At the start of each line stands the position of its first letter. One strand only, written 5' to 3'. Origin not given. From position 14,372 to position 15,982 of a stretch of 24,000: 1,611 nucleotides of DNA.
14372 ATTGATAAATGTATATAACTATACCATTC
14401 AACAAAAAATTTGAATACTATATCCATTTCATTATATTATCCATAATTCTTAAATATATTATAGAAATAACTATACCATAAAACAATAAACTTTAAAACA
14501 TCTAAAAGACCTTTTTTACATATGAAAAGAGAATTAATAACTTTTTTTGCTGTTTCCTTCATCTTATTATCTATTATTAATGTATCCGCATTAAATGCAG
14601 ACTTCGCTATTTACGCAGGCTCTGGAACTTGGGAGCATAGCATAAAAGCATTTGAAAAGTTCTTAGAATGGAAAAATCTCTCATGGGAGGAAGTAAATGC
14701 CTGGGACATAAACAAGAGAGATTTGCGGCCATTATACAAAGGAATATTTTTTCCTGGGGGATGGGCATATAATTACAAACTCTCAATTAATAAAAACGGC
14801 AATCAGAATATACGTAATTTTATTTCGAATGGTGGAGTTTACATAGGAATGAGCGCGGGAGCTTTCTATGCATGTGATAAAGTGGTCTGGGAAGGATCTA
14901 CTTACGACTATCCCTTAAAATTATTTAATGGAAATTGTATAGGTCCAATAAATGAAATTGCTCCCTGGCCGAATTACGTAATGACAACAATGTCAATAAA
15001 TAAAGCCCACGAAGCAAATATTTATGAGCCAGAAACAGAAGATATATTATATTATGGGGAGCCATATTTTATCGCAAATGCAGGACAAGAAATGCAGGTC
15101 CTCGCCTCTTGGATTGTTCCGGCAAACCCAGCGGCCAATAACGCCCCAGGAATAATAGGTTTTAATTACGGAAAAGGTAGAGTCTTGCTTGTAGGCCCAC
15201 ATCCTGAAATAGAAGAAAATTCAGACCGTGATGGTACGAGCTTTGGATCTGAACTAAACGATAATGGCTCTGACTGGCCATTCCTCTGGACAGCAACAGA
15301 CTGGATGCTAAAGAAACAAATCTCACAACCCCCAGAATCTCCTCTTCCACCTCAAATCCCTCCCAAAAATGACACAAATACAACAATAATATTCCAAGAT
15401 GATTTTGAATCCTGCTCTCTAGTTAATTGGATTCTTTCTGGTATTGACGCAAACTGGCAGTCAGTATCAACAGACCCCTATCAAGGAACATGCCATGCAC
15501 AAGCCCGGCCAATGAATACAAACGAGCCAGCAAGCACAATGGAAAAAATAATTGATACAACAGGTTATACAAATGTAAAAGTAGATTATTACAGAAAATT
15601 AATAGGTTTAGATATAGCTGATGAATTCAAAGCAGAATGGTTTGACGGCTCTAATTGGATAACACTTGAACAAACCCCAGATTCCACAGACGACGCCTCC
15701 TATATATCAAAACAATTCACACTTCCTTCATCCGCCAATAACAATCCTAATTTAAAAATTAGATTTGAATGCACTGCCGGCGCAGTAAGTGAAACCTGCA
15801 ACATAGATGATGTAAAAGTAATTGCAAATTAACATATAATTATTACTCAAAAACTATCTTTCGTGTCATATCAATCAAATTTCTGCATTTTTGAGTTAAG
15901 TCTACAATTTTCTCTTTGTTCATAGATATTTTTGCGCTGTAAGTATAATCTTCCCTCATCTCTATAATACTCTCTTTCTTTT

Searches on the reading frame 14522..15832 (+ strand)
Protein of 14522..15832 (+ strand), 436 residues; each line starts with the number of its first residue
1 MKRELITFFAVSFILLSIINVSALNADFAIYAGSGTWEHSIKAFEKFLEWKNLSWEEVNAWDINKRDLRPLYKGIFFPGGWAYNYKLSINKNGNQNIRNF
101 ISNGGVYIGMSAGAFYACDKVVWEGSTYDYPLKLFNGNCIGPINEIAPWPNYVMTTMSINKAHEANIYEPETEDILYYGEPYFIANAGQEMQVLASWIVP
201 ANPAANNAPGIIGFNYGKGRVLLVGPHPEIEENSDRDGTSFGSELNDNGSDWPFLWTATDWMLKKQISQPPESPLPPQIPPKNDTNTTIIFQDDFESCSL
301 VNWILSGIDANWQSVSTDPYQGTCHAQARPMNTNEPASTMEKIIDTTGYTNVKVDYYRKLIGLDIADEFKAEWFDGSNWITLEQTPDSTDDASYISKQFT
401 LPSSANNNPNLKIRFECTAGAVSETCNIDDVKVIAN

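Call 69: search_protein_families(library=pfam, proteins=[window:14522-15832:+], max_evalue=0.01)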
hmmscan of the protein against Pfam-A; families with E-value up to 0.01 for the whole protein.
window:14522-15832:+ (436 aa): 2 families
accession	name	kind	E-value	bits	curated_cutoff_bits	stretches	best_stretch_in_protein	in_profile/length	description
PF09825.15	BPL_N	-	9e-22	77.7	24.2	1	29-233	4-224/283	Biotin-protein ligase, N terminal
PF03575.23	Peptidase_S51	-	0.00096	19.3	23.9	1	32-125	39-137/206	Peptidase family S51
